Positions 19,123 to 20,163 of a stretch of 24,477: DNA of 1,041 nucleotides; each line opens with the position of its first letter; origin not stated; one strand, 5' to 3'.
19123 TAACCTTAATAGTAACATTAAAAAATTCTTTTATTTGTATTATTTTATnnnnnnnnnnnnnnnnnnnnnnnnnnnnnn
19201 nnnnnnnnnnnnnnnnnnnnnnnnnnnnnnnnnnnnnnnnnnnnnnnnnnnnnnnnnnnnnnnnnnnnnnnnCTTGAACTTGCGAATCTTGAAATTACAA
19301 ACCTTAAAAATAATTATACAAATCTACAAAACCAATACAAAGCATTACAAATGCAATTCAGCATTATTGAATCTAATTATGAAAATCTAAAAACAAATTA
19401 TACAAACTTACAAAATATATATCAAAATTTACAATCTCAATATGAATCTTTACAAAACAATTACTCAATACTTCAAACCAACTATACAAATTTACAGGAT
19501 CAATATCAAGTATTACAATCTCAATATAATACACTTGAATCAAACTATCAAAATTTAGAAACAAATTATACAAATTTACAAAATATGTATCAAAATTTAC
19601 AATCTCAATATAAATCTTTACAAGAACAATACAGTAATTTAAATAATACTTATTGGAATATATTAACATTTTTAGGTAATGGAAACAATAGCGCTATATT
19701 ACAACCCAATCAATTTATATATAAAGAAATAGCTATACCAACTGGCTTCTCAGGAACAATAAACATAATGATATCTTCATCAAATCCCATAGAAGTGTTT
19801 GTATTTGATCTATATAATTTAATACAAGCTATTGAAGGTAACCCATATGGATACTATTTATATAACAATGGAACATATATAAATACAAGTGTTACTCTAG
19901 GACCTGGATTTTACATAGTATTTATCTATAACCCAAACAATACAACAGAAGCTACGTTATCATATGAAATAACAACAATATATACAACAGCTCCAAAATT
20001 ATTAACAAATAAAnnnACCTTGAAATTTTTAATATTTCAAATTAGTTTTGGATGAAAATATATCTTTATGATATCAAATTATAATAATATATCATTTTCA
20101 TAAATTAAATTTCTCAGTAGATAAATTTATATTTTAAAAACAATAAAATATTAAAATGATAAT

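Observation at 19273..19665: Uninterrupted 17-heptad Tyr/Leu zipper with N-Y-T glycosylation sequons every 28 residues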

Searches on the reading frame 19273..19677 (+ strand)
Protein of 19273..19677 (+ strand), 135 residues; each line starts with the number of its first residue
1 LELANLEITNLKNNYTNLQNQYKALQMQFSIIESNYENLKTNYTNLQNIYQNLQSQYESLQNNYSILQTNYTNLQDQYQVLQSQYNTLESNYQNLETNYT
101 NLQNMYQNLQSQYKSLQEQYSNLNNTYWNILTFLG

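Call 31: search_solved_structures(query=window:19273-19677:+, max_evalue=1, show_alignments=3)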
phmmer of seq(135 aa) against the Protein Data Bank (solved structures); distinct sequences matched with E-value up to 1: 36.
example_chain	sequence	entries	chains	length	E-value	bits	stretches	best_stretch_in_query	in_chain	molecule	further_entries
9mlc_A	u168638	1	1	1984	0.00068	23.1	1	16-122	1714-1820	DNA-directed RNA polymerase II subunit RPB1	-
29vf_A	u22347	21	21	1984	0.00068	23.1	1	16-122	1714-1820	DNA-directed RNA polymerase subunit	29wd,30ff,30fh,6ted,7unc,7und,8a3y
5zoi_A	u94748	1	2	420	0.00071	23.1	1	32-78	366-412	Alpha-(1,3)-fucosyltransferase FucT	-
28jc_A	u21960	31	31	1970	0.0012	22.4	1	19-122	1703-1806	DNA-directed RNA polymerase II subunit RPB1 | RPB1 | DNA-directed RNA polymerase subunit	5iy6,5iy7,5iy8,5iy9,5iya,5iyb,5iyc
29tk_A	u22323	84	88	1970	0.0014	22.1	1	19-122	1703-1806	DNA-directed RNA polymerase subunit | DNA-directed RNA polymerase II subunit RPB1 | RPB1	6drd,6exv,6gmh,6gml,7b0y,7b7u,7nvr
5flm_A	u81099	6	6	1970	0.0014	22.1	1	19-122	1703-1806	DNA-DIRECTED RNA POLYMERASE | DNA-directed RNA polymerase II subunit RPB1 | DNA-directed RNA polymerase subunit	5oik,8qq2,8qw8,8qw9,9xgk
7ena_PA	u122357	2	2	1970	0.0032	20.9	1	20-122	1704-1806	RPB1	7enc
8qox_B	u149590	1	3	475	0.0042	20.6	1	27-122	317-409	Conserved membrane protein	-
7ycx_1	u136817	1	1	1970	0.029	17.9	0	16-121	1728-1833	DNA-directed RNA polymerase II subunit RPB1,DNA-directed RNA polymerase II subunit RPB1, C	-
8gmh_C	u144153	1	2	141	0.032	17.7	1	12-132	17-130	LapA4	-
5x4z_A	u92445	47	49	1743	0.037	17.5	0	18-121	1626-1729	DNA-directed RNA polymerase subunit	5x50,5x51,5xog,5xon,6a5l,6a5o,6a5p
8i3e_A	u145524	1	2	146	0.051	17.1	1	18-125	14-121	ELKS/Rab6-interacting/CAST family member 1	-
4ll7_A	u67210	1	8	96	0.17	15.4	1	49-127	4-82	SWI5-dependent HO expression protein 3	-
1hs7_A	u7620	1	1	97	0.17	15.4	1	46-110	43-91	SYNTAXIN VAM3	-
6gap_A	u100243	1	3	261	0.19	15.2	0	29-115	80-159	Outer capsid protein sigma-1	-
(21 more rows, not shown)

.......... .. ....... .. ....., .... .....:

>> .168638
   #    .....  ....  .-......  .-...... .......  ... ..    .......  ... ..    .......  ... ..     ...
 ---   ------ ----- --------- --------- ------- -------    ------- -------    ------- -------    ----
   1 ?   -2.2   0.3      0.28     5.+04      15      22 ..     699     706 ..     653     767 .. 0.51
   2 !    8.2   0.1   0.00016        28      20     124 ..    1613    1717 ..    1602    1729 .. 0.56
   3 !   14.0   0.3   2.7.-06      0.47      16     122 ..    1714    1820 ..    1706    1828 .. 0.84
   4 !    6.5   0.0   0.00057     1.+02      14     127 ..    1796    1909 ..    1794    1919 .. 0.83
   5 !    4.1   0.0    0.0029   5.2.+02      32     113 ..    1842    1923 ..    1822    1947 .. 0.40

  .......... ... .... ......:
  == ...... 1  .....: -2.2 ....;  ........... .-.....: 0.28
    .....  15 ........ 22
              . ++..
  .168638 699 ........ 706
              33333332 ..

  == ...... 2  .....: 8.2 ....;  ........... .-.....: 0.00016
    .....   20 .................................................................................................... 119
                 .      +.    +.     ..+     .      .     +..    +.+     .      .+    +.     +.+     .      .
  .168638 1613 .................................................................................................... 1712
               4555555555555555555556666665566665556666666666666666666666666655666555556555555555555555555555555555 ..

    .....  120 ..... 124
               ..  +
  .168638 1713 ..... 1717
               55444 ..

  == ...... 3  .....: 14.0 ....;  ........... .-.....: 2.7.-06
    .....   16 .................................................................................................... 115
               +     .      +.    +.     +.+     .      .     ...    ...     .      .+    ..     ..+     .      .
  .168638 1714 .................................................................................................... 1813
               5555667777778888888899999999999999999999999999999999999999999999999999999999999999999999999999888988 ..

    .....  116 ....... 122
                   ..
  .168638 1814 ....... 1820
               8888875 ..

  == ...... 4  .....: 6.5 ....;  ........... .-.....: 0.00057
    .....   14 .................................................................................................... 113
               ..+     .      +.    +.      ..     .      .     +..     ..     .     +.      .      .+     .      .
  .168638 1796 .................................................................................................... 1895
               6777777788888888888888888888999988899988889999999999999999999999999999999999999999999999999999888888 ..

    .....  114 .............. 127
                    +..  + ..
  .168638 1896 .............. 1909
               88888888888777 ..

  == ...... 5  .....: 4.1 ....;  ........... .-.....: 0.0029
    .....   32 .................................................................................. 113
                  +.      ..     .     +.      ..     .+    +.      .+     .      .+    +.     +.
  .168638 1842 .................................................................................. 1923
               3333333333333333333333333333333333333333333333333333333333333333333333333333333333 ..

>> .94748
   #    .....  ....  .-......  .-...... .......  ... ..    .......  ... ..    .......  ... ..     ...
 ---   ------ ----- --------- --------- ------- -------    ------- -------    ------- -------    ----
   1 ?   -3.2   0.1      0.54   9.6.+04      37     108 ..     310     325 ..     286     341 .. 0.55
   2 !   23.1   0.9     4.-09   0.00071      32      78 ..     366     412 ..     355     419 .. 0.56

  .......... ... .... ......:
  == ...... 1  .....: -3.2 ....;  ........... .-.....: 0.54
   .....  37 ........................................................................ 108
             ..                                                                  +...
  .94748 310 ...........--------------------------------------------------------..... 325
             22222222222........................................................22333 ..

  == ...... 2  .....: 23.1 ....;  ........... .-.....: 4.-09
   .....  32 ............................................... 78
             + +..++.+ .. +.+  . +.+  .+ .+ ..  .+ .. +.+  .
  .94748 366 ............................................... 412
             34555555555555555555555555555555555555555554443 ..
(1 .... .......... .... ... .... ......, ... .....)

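Call 76: search_protein_representatives(protein=window:19273-19674:+)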
Query: 134 residues. Proteins with E-value up to 0.001 (for the whole library): 1511; up to 1e-10: 196; up to 1e-30: 4. The best 150 are listed.
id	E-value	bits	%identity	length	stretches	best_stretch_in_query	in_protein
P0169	2.5e-44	166.4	24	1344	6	8-116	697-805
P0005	1.7e-39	150.8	72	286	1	1-134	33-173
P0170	2.3e-36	140.7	31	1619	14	14-107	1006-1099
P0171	3.9e-33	130.3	30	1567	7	8-113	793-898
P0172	3.1e-28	114.5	24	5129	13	8-124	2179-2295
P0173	4.9e-28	113.9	32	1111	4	24-133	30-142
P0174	2.7e-25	105.0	30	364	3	11-127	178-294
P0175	1.1e-24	103.0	15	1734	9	10-127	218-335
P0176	6.8e-24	100.5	24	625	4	11-127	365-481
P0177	9.7e-24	100.0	19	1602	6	9-126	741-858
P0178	4.4e-23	97.9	29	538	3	40-124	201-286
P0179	6.3e-23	97.4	37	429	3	33-109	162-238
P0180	8.1e-23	97.1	32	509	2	8-130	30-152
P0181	1.2e-22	96.5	29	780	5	6-124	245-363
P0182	3.7e-22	94.9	33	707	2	10-125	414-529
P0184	1.7e-21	92.8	36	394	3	21-130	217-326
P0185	1.9e-21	92.6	31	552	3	14-120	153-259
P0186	5.2e-21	91.2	53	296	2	34-124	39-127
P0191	5.4e-20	88.0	38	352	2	29-125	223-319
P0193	2.8e-19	85.6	31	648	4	11-121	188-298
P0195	9.1e-19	84.0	38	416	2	21-122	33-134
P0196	9.2e-19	84.0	39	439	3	29-131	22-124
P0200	3.2e-18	82.2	39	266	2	10-129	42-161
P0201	5.9e-18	81.4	35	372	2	16-130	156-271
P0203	6.9e-18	81.2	33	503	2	12-127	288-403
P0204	1.3e-17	80.3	30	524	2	35-133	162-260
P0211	4.7e-17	78.5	39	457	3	36-115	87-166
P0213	1.2e-16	77.2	32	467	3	41-129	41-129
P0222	4.2e-16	75.4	35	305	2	12-111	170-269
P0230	1.8e-15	73.3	37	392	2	28-127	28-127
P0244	1.1e-14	70.8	36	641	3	9-127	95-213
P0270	2.0e-13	66.7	40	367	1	10-128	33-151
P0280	5.3e-13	65.4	39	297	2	27-118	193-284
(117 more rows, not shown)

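Call 78: list_cluster_members(proteins=[P0180, P0196, P0211, P0213, P0193, P0195, P0203, P0186, P0244, P0204])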
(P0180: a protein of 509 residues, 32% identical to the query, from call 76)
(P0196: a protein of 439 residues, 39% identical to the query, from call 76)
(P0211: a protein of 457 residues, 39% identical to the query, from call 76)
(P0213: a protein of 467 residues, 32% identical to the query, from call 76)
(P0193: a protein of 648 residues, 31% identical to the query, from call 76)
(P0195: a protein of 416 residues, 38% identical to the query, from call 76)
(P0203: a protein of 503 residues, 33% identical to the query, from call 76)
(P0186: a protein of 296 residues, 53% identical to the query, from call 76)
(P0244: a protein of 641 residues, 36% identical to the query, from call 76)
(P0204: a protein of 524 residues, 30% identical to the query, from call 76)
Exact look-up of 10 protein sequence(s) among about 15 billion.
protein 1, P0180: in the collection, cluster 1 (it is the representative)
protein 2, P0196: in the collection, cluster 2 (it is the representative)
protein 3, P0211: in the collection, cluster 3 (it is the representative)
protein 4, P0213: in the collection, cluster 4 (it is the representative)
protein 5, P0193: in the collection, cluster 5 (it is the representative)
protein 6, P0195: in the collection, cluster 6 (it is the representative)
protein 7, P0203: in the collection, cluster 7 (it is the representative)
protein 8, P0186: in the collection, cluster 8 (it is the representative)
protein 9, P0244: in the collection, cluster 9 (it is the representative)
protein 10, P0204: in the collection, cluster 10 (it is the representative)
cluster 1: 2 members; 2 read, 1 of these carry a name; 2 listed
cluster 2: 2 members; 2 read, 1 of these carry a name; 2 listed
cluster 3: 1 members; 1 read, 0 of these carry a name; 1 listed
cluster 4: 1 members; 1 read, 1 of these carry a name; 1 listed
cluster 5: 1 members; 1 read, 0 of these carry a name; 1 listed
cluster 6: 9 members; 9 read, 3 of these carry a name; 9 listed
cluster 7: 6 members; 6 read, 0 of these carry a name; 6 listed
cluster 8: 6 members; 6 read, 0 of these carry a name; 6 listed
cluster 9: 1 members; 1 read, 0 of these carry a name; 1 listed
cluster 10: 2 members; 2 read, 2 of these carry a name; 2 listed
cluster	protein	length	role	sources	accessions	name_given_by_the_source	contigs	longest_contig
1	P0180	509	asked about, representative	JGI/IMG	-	-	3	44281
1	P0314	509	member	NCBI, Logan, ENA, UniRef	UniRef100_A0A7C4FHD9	Transglutaminase-like domain-containing protein n=1 Tax=Ignisphaera aggregans ...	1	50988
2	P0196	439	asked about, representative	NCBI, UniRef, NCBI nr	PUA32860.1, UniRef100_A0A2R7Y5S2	MAG: hypothetical protein B7O98_05340 [Zestosphaera tikiterensis] | Transglutaminase-like domain-containing protein n=1 Tax=Zestosphaera tikiterensis ...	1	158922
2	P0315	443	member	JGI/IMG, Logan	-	-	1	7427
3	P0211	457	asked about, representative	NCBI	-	-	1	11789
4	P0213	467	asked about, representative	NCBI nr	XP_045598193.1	uncharacterized protein LOC123758051 [Procambarus clarkii]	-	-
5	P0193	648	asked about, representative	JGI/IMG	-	-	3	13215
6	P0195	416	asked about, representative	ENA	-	-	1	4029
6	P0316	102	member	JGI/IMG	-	hypothetical protein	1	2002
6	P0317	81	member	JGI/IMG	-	hypothetical protein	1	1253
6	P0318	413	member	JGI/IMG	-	predicted nuclease with TOPRIM domain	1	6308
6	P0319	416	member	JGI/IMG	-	-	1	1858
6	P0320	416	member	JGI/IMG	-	-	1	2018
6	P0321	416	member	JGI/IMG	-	-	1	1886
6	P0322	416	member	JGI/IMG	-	-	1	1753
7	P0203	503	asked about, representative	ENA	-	-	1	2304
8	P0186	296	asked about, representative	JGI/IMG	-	-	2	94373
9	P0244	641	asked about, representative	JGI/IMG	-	-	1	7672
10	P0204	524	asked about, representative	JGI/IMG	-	predicted nuclease with TOPRIM domain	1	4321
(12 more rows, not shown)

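Call 79: list_cluster_members(proteins=[P0174, P0184, P0185, P0191, P0200, P0201, P0222, P0230, P0270, P0280])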
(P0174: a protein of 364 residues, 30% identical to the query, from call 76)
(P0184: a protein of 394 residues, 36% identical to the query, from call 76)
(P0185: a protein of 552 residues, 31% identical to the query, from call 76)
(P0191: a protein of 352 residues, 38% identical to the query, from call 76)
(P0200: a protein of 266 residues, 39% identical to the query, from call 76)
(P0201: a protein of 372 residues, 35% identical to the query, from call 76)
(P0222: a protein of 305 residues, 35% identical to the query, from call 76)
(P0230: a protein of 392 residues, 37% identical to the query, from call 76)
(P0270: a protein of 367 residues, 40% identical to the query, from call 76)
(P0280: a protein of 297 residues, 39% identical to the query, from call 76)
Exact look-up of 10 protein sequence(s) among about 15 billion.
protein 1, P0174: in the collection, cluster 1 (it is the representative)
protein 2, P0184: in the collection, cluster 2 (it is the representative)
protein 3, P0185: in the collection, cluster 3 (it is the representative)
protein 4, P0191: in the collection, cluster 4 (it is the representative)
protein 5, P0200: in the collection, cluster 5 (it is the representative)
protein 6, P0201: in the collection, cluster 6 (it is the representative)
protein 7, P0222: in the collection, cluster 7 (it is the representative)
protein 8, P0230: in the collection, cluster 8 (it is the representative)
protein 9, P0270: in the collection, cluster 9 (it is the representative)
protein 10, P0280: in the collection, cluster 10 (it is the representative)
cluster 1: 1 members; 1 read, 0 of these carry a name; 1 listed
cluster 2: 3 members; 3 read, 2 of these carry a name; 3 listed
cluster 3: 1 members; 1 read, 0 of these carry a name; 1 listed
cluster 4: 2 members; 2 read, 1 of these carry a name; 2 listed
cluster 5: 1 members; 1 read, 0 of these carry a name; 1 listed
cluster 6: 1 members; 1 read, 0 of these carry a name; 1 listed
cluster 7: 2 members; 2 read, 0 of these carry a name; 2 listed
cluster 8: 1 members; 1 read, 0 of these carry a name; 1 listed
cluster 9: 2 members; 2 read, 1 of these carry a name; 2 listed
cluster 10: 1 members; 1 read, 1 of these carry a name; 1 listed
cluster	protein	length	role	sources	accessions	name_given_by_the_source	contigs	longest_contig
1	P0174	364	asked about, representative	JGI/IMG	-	-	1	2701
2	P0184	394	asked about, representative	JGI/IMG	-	predicted nuclease with TOPRIM domain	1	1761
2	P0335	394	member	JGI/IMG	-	predicted nuclease with TOPRIM domain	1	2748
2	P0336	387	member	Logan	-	-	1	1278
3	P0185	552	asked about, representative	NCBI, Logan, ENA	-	-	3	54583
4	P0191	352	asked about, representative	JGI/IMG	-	archaellum component FlaC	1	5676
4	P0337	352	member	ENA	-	-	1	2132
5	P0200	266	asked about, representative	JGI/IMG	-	-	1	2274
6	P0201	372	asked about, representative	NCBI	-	-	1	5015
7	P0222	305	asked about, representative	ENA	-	-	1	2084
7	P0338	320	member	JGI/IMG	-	-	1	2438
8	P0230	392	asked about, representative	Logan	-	-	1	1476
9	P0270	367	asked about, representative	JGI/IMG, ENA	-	-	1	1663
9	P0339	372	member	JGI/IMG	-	DNA repair exonuclease SbcCD ATPase subunit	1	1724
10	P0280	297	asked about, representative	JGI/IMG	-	hypothetical protein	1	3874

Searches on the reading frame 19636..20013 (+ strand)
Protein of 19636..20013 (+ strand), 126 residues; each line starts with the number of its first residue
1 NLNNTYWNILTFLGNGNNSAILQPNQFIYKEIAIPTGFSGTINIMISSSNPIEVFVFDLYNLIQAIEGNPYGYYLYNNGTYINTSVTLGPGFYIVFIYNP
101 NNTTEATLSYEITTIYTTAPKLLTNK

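Call 13: search_protein_families(library=pfam, proteins=[window:19642-20013:+], max_evalue=1)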
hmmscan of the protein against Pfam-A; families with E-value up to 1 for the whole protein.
seq(124 aa): 0 families

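Call 22: predict_structure(alignment_id=A1)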
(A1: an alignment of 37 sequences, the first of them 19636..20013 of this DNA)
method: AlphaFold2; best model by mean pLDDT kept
length: 126 residues; sequences in the alignment: 37
mean_pLDDT: 90.7   pTM: 0.82
mean pLDDT of the five models: 90.7, 90.1, 89.9, 89.7, 88.2
residues with pLDDT >= 90: 101; 70-90: 14; 50-70: 7; < 50: 4
segments of 3 or more residues with pLDDT < 50: 123-126
pLDDT, mean of each block of 10 residues (from residue 1): 71 90 97 92 98 97 93 97 97 97 97 88 48
secondary structure, 60 per line:
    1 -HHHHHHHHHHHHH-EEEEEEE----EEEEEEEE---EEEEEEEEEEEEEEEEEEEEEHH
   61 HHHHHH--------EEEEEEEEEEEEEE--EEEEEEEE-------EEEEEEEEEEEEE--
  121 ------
elements in order: H2-14 E16-22 E27-34 E38-58 H59-66 E75-88 E91-98 E106-118

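Call 24: fold_search(model_id=the predicted structure, library=pdb)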
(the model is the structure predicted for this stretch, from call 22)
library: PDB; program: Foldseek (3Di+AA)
matches with E <= 10: 1790; with E <= 0.001: 28
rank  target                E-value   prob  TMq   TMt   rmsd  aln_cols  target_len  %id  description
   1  7rrm_A                6.7e-05  1.00  0.58  0.71   3.0       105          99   10  Structure of the human TMED1 (p24gamma1) Golgi dynamics Domain (released 2021-10-20)
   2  4tlg_A                8.4e-05  1.00  0.55  0.20   4.7       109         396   13  Crystal structure of SEC14-like protein 4 (SEC14L4) (released 2014-07-02)
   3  5sv5                  9.5e-05  1.00  0.54  0.63   3.9       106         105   15  1.0 Angstrom Crystal Structure of pre-Peptidase C-terminal Domain of Collagenase from Bacillus anthracis. (released 2016-08-17)
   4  3afg_B                9.5e-05  1.00  0.47  0.14   5.8       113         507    8  Crystal structure of ProN-Tk-SP from Thermococcus kodakaraensis (released 2010-08-04)
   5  5gu5                  1.2e-04  1.00  0.54  0.61   3.7       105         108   12  Crystal structure of p24gamma2 GOLD domain determined by sulfur-SAD (released 2017-01-25)
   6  4tlg_B                1.9e-04  1.00  0.62  0.22   3.2       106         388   14  Crystal structure of SEC14-like protein 4 (SEC14L4) (released 2014-07-02)
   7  1o6u_E                1.9e-04  1.00  0.57  0.20   4.2       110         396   12  The Crystal Structure of Human Supernatant Protein Factor (released 2003-10-17)
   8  4dzg                  1.9e-04  1.00  0.54  0.59   4.0       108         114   16  Crystal structure of Aeromonas hydrophila PliG, a periplasmic lysozyme inhibitor of g-type lysozyme (released 2012-06-13)
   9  8xmz_A                2.2e-04  1.00  0.55  0.51   6.2       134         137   10  Crystal structure of a novel porphyran-binding carbohydrate binding module (released 2024-01-17)
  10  8hhe_B                2.6e-04  1.00  0.44  0.11   4.6       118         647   17  Crystal structure of Cry5B from Bacillus thuringiensis at 4.5 A resolution (released 2022-12-07)
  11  1olm_E                2.7e-04  1.00  0.55  0.20   4.4       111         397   13  Supernatant Protein Factor in Complex with RRR-alpha-Tocopherylquinone: A Link between Oxidized Vitamin E and Choleste (released 2004-08-12)
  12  8hhe_A                2.7e-04  1.00  0.45  0.11   5.0       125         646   15  Crystal structure of Cry5B from Bacillus thuringiensis at 4.5 A resolution (released 2022-12-07)
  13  9ues_B                3.1e-04  1.00  0.49  0.18   5.4       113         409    8  Crystal structure of an inactive TKSP mutant in complex with the TKS propeptide (released 2026-02-18)
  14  3afg_A                4.1e-04  1.00  0.49  0.15   5.4       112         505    9  Crystal structure of ProN-Tk-SP from Thermococcus kodakaraensis (released 2010-08-04)
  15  1gui_A                4.6e-04  1.00  0.48  0.41   4.5       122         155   12  CBM4 structure and function (released 2002-09-26)
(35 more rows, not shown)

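Call 60: search_protein_families(library=phrogs, proteins=[window:19636-20013:+], max_evalue=0.01)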
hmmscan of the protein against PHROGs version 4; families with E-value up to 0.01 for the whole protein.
window:19636-20013:+ (126 aa): 1 family
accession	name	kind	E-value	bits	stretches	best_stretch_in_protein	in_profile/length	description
phrog_19290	-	unknown function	0.00093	19.4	1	14-104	77-160/388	-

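Call 61: fold_search(model_id=the predicted structure, library=viral)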
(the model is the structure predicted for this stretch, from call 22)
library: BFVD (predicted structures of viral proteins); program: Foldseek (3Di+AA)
matches with E <= 10: 1812; with E <= 0.001: 54
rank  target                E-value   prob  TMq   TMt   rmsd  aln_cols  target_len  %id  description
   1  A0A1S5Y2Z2            2.5e-06  1.00  0.61  0.41   5.4       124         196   14  Prefoldin [uncultured archaeal virus]
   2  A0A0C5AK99            6.6e-05  1.00  0.34  0.25   8.6       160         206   16  (no name in the UniProt tables at hand)
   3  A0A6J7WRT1            8.8e-05  1.00  0.50  0.20   7.7       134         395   11  Uncharacterized protein [uncultured Caudovirales phage]
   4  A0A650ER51            9.3e-05  1.00  0.50  0.21   3.8       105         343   11  (no name in the UniProt tables at hand)
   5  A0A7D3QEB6            9.9e-05  1.00  0.38  0.35   7.2       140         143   17  (no name in the UniProt tables at hand)
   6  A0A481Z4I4            1.2e-04  1.00  0.40  0.53   4.6        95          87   17  Uncharacterized protein [Pithovirus LCPAC103]
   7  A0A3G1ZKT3            1.9e-04  1.00  0.48  0.34   4.5       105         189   12  Transmembrane domain protein [Halobacterium phage phiH]
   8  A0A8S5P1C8            1.9e-04  1.00  0.49  0.15   6.0       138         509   12  Uncharacterized protein [Siphoviridae sp. ctXZQ9]
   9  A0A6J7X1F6            2.1e-04  1.00  0.42  0.45   6.1       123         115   11  Uncharacterized protein [uncultured Caudovirales phage]
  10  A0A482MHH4            2.5e-04  1.00  0.49  0.34   4.8       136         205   11  Uncharacterized protein [Nodularia phage vB_NspS-kac65v161]
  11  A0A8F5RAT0            3.2e-04  1.00  0.50  0.34   5.6       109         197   13  (no name in the UniProt tables at hand)
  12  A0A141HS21            3.2e-04  1.00  0.40  0.25   9.6       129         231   16  (no name in the UniProt tables at hand)
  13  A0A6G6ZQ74            3.4e-04  1.00  0.48  0.39   5.6       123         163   10  (no name in the UniProt tables at hand)
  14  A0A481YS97            3.4e-04  1.00  0.43  0.28   5.7       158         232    8  Uncharacterized protein [Iridovirus LCIVAC01]
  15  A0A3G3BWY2            4.1e-04  1.00  0.39  0.35   6.9       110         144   13  (no name in the UniProt tables at hand)
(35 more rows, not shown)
